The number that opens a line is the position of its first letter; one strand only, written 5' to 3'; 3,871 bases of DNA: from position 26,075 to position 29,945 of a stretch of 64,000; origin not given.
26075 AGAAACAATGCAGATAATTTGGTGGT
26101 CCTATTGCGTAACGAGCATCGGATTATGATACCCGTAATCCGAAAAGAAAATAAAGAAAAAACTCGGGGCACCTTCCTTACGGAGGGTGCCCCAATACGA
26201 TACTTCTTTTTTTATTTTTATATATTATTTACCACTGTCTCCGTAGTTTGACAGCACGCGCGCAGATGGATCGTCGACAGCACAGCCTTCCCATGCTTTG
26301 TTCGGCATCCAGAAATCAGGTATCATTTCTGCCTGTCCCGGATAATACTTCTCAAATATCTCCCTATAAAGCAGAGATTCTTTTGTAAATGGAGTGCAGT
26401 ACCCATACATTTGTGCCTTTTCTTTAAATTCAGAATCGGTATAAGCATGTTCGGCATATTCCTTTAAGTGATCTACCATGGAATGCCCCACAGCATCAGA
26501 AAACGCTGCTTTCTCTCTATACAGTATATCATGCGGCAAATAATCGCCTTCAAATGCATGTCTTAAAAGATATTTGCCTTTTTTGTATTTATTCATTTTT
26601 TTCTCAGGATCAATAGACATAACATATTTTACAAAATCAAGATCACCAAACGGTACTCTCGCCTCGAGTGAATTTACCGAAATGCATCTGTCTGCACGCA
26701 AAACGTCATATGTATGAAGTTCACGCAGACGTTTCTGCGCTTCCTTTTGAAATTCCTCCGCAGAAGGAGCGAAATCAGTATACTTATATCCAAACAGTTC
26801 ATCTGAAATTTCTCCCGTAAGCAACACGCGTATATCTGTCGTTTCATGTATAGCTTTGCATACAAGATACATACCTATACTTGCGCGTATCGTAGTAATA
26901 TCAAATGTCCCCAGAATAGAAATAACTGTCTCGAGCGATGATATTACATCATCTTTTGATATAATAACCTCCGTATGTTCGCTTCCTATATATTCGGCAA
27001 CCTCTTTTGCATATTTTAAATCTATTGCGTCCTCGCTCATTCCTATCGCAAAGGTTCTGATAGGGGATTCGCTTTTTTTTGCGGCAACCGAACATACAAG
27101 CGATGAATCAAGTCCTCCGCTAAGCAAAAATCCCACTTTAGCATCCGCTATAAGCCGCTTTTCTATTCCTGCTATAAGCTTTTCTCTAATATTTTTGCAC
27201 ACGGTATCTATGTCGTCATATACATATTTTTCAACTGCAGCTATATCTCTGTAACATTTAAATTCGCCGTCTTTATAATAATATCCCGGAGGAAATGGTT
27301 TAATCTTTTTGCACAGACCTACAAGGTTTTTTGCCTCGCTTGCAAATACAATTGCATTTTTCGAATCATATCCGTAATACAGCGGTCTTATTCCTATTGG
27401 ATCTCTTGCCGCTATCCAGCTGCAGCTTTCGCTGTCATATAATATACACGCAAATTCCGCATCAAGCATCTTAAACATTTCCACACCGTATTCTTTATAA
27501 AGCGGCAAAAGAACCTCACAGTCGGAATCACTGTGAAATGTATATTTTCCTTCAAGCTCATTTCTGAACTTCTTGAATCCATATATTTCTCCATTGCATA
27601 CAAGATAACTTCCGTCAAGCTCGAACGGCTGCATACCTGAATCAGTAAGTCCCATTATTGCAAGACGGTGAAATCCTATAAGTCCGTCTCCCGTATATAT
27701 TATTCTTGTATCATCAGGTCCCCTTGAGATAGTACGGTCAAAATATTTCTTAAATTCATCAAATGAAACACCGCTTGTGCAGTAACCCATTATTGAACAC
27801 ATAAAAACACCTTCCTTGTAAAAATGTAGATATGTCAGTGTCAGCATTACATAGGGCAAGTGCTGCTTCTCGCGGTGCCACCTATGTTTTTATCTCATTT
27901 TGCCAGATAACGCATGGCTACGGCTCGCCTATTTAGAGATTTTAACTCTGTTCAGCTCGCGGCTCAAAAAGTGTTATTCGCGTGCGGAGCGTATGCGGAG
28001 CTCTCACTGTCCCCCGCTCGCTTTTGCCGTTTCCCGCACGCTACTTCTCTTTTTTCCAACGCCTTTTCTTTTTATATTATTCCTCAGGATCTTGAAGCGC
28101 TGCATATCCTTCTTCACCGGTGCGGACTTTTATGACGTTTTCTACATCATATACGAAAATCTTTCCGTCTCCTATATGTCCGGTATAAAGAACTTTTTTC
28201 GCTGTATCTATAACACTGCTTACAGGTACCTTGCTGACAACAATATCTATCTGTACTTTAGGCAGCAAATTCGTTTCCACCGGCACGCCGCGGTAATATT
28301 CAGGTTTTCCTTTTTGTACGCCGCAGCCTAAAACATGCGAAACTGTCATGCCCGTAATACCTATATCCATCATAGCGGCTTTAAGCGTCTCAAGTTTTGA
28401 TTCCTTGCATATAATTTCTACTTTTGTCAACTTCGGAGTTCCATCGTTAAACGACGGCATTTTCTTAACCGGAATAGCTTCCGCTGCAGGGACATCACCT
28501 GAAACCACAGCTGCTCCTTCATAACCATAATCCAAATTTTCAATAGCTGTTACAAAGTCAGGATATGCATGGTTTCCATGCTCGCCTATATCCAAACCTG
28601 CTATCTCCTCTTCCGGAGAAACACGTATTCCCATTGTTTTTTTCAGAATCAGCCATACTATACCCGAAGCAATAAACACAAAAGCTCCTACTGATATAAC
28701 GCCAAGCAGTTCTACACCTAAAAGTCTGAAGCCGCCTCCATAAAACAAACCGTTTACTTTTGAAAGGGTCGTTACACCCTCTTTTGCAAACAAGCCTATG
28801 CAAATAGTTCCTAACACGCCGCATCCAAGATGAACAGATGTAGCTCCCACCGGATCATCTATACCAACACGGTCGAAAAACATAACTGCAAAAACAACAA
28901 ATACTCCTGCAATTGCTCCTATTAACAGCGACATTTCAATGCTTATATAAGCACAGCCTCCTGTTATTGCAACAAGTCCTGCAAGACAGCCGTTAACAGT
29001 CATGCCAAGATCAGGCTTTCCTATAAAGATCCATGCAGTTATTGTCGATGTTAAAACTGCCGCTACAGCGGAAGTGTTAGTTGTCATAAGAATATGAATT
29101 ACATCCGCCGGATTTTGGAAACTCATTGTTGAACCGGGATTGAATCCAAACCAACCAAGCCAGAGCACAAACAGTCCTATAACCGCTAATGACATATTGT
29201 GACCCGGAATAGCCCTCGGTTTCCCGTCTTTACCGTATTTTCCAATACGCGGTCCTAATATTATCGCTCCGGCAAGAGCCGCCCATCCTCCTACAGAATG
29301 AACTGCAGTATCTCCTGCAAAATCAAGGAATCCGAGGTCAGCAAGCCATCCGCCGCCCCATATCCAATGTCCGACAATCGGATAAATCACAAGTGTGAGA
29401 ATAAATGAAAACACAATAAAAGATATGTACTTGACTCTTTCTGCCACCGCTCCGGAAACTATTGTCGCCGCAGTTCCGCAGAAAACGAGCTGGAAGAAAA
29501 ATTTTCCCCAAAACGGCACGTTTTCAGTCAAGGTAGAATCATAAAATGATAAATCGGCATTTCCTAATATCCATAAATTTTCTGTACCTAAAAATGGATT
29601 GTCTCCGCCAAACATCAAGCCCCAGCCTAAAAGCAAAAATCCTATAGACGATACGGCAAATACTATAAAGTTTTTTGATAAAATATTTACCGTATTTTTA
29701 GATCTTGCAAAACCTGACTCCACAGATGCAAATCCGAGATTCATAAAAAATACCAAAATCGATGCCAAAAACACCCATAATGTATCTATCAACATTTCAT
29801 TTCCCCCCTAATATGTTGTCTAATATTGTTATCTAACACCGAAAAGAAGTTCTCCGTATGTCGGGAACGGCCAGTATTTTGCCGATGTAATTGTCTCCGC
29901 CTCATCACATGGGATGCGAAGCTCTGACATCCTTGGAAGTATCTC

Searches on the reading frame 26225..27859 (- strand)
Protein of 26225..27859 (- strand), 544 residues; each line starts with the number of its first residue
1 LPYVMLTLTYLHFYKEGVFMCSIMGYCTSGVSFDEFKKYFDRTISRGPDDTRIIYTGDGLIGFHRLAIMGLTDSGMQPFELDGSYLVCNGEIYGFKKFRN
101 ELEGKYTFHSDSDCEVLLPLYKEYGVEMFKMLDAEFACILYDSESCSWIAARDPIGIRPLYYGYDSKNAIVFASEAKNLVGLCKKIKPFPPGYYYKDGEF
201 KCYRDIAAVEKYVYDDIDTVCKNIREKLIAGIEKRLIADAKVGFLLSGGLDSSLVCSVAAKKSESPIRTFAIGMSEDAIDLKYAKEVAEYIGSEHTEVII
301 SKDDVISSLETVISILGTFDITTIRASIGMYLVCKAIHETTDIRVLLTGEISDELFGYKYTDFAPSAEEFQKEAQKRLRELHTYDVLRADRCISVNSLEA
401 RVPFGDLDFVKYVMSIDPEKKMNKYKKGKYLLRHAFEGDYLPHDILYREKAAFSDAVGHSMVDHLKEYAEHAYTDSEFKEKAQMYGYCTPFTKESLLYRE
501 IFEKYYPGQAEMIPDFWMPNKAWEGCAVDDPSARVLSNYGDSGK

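Call 81: search_protein_families(library=pfam, proteins=[window:26225-27859:-], max_evalue=0.00001)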
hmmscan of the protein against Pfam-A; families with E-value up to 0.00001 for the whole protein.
window:26225-27859:- (544 aa): 4 families
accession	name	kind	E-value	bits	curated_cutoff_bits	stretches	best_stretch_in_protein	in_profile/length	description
PF00733.27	Asn_synthase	-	3.9e-70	237.7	21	2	224-361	2-138/354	Asparagine synthase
PF13537.11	GATase_7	-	2.9e-31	108.5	25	1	65-179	3-121/123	Glutamine amidotransferase domain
PF13522.11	GATase_6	-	3.3e-28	98.7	27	1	48-175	1-130/130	Glutamine amidotransferase domain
PF12481.13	DUF3700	-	3.3e-08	33.7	27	1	128-200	125-199/228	Aluminium induced protein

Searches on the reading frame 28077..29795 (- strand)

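Call 81: search_protein_families(library=pfam, proteins=[window:28077-29795:-], max_evalue=0.00001)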
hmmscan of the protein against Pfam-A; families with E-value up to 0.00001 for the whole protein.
window:28077-29795:- (572 aa): 2 families
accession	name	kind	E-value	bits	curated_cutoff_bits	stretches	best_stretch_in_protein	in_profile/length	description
PF00909.26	Ammonium_transp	-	1.4e-118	396.6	23.2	1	6-411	1-399/399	Ammonium Transporter Family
PF00543.27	P-II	-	3.8e-24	85.4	25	1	457-561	2-102/102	Nitrogen regulatory protein P-II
